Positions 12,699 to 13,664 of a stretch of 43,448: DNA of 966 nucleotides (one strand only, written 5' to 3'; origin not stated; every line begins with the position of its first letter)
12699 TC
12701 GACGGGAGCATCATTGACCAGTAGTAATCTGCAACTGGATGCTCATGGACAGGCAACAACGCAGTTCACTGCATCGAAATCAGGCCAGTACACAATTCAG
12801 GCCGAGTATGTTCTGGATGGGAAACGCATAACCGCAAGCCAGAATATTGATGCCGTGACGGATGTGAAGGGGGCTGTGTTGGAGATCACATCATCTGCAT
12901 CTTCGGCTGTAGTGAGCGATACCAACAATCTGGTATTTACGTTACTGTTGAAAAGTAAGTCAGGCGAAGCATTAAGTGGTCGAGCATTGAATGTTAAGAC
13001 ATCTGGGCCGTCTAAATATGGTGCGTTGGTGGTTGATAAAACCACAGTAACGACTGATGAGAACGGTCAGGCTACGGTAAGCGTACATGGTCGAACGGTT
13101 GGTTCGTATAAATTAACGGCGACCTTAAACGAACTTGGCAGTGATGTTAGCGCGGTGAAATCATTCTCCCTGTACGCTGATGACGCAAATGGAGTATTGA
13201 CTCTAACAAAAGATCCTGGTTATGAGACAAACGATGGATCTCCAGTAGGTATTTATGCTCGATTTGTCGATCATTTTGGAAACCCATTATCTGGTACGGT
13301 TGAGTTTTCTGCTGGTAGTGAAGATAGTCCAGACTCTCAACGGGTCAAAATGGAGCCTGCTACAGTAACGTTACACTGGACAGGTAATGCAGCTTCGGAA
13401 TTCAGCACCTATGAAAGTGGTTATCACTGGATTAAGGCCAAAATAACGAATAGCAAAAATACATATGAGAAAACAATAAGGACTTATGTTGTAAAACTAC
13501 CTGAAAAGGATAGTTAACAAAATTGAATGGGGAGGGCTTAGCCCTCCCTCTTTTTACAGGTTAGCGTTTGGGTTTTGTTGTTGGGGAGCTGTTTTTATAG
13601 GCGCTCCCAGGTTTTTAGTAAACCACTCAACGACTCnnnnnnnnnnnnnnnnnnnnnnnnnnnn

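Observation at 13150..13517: Uncharacterised C-terminal tip domain of the adhesin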

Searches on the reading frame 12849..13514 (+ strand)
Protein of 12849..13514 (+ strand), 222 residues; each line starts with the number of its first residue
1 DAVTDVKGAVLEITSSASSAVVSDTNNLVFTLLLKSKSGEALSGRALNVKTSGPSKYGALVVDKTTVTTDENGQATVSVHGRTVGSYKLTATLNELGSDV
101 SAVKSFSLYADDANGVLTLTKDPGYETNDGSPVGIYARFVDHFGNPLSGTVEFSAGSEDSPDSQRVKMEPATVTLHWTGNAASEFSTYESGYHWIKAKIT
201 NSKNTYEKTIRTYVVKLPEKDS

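Call 7: search_solved_structures(query=window:12849-13514:+, max_evalue=10, show_alignments=3)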
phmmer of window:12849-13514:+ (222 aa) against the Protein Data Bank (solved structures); distinct sequences matched with E-value up to 10: 1.
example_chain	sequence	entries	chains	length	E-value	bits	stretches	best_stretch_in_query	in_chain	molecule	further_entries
4uid_A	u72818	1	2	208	0.042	16.9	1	21-99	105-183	SURFACE LAYER PROTEIN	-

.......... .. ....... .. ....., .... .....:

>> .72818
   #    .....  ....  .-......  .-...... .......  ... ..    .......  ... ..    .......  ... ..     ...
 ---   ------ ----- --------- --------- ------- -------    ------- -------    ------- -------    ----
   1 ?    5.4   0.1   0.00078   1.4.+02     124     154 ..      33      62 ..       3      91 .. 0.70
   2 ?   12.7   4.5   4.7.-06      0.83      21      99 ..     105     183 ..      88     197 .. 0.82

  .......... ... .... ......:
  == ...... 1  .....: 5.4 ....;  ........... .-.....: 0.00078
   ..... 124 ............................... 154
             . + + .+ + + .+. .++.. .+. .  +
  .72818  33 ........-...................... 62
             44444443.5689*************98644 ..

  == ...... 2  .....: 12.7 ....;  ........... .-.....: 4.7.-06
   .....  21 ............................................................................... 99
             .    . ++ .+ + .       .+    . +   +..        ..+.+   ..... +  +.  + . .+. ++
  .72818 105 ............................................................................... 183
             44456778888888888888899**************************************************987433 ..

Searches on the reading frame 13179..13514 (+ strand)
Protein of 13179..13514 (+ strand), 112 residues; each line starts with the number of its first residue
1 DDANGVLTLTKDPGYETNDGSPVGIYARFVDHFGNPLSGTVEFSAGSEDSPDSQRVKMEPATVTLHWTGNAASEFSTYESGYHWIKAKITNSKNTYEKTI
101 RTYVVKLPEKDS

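Call 22: search_protein_families(library=pfam, proteins=[window:13179-13514:+], max_evalue=10)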
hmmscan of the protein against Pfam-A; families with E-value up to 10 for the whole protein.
window:13179-13514:+ (112 aa): 2 families
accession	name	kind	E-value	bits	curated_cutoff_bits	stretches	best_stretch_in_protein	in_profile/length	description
PF11597.13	Med13_N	-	0.00027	20.9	26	1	22-103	217-295/317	Mediator complex subunit 13 N-terminal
PF02369.22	Big_1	-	0.051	14.1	34.9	1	16-94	12-85/93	Bacterial Ig-like domain (group 1)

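Call 44: find_homologous_proteins(query=A2, max_evalue=0.001)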
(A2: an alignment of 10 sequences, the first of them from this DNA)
Query A2 (10 sequences) (112 aa, profile of the alignment): 28 proteins with E <= 0.001 among 1898 candidates.
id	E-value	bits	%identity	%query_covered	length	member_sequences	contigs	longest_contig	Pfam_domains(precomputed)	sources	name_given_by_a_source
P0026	1.1e-37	146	29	31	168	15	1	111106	PF02369.23,PF09134.17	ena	-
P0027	6.2e-35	137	46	12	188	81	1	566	PF02369.23,PF09134.17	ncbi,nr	ncbi:TPA: adhesin, partial [Escherichia coli]|nr:adhesin [Escherichia coli]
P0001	3.5e-34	135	100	96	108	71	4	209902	-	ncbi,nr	ncbi:TPA: adhesin, partial [Escherichia coli JJ2528]|nr:adhesin [Escherichia coli] EKV4530064.1 adhe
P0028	1.7e-29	120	28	29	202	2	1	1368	PF09134.17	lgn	-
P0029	1.4e-28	117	-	-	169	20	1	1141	PF02369.23,PF09134.17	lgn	-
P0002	3.7e-28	116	100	83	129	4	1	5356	-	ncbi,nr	ncbi:hypothetical protein QS470_25225, partial [Escherichia coli]|nr:hypothetical protein [Escherich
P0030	6.0e-27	112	27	68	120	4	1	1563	PF02369.23,PF16640.12,PF09134.17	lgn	-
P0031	2.2e-22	97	38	24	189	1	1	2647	PF09134.17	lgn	-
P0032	2.6e-22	97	38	24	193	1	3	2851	PF09134.17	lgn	-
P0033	4.2e-19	86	26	34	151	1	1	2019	PF02369.23,PF09134.17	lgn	-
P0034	1.5e-17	81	-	-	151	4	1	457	PF02369.23,PF26198.1,PF09134.17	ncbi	ncbi:attachment protein, partial [Citrobacter freundii]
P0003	5.6e-17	80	100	63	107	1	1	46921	-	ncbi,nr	ncbi:hypothetical protein QS664_22680, partial [Escherichia coli]|nr:hypothetical protein [Escherich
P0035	1.0e-16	79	-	-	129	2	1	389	PF02369.23,PF09134.17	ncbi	ncbi:TPA: hypothetical protein ACNIPA_005213, partial [Escherichia coli]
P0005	1.1e-16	79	97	58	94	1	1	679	-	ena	-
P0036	3.7e-16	77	-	-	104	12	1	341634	PF02369.23,PF09134.17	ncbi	-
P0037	4.3e-13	67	-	-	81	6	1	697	PF02369.23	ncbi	ncbi:Ig-like domain-containing protein, partial [Escherichia coli]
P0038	9.1e-13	66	27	39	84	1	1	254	PF02369.23,PF09134.17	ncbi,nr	ncbi:adhesin, partial [Escherichia coli]|nr:adhesin [Escherichia coli]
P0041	2.2e-9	55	25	62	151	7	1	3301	PF02369.23,PF09134.17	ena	-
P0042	5.7e-9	54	38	12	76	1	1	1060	PF02369.23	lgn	-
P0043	1.2e-8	53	-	-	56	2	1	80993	PF02369.23,PF09134.17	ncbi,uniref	ncbi:hypothetical protein [Klebsiella pneumoniae]|uniref:hypothetical protein n=1 Tax=Klebsiella pne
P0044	3.7e-8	51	-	-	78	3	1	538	PF02369.23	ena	-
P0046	7.2e-6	44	38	12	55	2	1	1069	PF02369.23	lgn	-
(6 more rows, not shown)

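Call 55: predict_structure(alignment_id=A4)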
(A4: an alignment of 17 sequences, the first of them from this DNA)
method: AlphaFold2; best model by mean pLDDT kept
length: 112 residues; sequences in the alignment: 17
mean_pLDDT: 91.1   pTM: 0.82
mean pLDDT of the five models: 91.1, 89.6, 88.4, 80.3, 77.3
residues with pLDDT >= 90: 84; 70-90: 22; 50-70: 6; < 50: 0
segments of 3 or more residues with pLDDT < 50: none
pLDDT, mean of each block of 10 residues (from residue 1): 83 88 96 93 94 91 95 96 96 91 86 58
secondary structure, 60 per line:
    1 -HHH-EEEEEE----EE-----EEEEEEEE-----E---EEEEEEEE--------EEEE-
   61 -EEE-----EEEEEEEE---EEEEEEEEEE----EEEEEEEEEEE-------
elements in order: E6-11 E23-30 E40-47 E56-59 E62-64 E70-77 E81-90 E95-105

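Call 64: fold_search(model_id=the predicted structure, library=pdb)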
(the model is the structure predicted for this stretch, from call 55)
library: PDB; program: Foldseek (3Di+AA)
matches with E <= 10: 1843; with E <= 0.001: 29
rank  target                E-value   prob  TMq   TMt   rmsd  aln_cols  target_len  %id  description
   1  6tqd_E                1.2e-04  1.00  0.67  0.39   3.4       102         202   16  D00-D0 domain of Intimin (released 2021-01-13)
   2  6tqd_B                1.2e-04  1.00  0.68  0.39   3.6       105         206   15  D00-D0 domain of Intimin (released 2021-01-13)
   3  6tqd_A                1.4e-04  1.00  0.68  0.40   3.5       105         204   15  D00-D0 domain of Intimin (released 2021-01-13)
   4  3gew_C                1.8e-04  1.00  0.65  0.38   3.8       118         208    7  FaeE-FaeG chaperone-major pilin complex of F4 ad fimbriae (released 2009-10-20)
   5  4djm_H                2.2e-04  1.00  0.62  0.37   4.4       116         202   13  Crystal structure of the E. coli chaperone DraB (released 2013-01-16)
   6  6tqd_F                2.5e-04  1.00  0.63  0.37   4.1       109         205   16  D00-D0 domain of Intimin (released 2021-01-13)
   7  3f65_G                2.5e-04  1.00  0.57  0.37   4.7       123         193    8  The F4 fimbrial chaperone FaeE does not self-cap its interactive surfaces (released 2009-05-19)
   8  4b0m_M                2.8e-04  1.00  0.66  0.38   3.7       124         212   10  Complex of the Caf1AN usher domain, Caf1M chaperone and Caf1 subunit from Yersinia pestis (released 2012-09-26)
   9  3dpa                  3.0e-04  1.00  0.61  0.34   5.6       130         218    8  CRYSTAL STRUCTURE OF CHAPERONE PROTEIN PAPD REVEALS AN IMMUNOGLOBULIN FOLD (released 1991-10-15)
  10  1z9s_A                3.1e-04  1.00  0.68  0.41   4.3       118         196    9  Crystal Structure of the native chaperone:subunit:subunit Caf1M:Caf1:Caf1 complex (released 2005-06-21)
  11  3f6l_A                3.3e-04  1.00  0.63  0.37   4.2       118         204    8  Structure of the F4 fimbrial chaperone FaeE (released 2009-05-19)
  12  4djm_D                3.5e-04  1.00  0.61  0.36   4.7       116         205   12  Crystal structure of the E. coli chaperone DraB (released 2013-01-16)
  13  4ypj_A                3.9e-04  1.00  0.64  0.10   3.1       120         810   13  X-ray Structure of The Mutant of Glycoside Hydrolase (released 2015-04-29)
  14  3f6i_B                4.1e-04  1.00  0.62  0.40   4.5       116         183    7  Structure of the SeMet labeled F4 fibrial chaperone FaeE (released 2009-05-19)
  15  3f65_B                4.8e-04  1.00  0.60  0.36   4.0       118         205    8  The F4 fimbrial chaperone FaeE does not self-cap its interactive surfaces (released 2009-05-19)
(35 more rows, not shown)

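Call 83: search_protein_families(library=ncbifam, proteins=[window:13179-13514:+], max_evalue=0.01)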
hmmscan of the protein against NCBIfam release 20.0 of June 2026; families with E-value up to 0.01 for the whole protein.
window:13179-13514:+ (112 aa): 0 families

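Call 84: search_dna_similar(query=window:13179-13514:+, collection=phages, mode=protein, max_evalue=0.01, max_rows=10)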
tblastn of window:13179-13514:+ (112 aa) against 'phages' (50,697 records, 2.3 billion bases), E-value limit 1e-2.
No match.

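Call 85: search_dna_similar(query=window:13179-13514:+, collection=plasmids, mode=protein, max_evalue=0.01, max_rows=10)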
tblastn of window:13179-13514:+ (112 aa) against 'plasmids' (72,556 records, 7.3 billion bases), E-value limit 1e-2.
Records with a match: 3; places in all: 3; records where one place covers at least 80% of the query: 3.
Best place of each record, by identity: >=99% 3.
By first word of the organism name: Escherichia 3.
By predicted mobility (MOB-suite, as given by PLSDB): non-mobilizable 3.
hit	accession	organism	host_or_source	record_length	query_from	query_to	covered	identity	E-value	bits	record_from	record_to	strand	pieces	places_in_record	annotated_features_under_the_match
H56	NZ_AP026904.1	Escherichia coli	Canis lupus familiaris,cell ...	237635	1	112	100%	100.0%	1e-72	240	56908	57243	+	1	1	inverse autotransporter beta-barrel domain-containing protein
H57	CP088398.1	Escherichia coli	Homo sapiens,blood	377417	1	112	100%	100.0%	1e-72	240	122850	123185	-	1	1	inverse autotransporter beta-barrel domain-containing protein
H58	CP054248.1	Escherichia coli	Homo sapiens,bone infection of foot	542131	1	112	100%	100.0%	1e-72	240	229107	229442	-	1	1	inverse autotransporter beta-barrel domain-containing protein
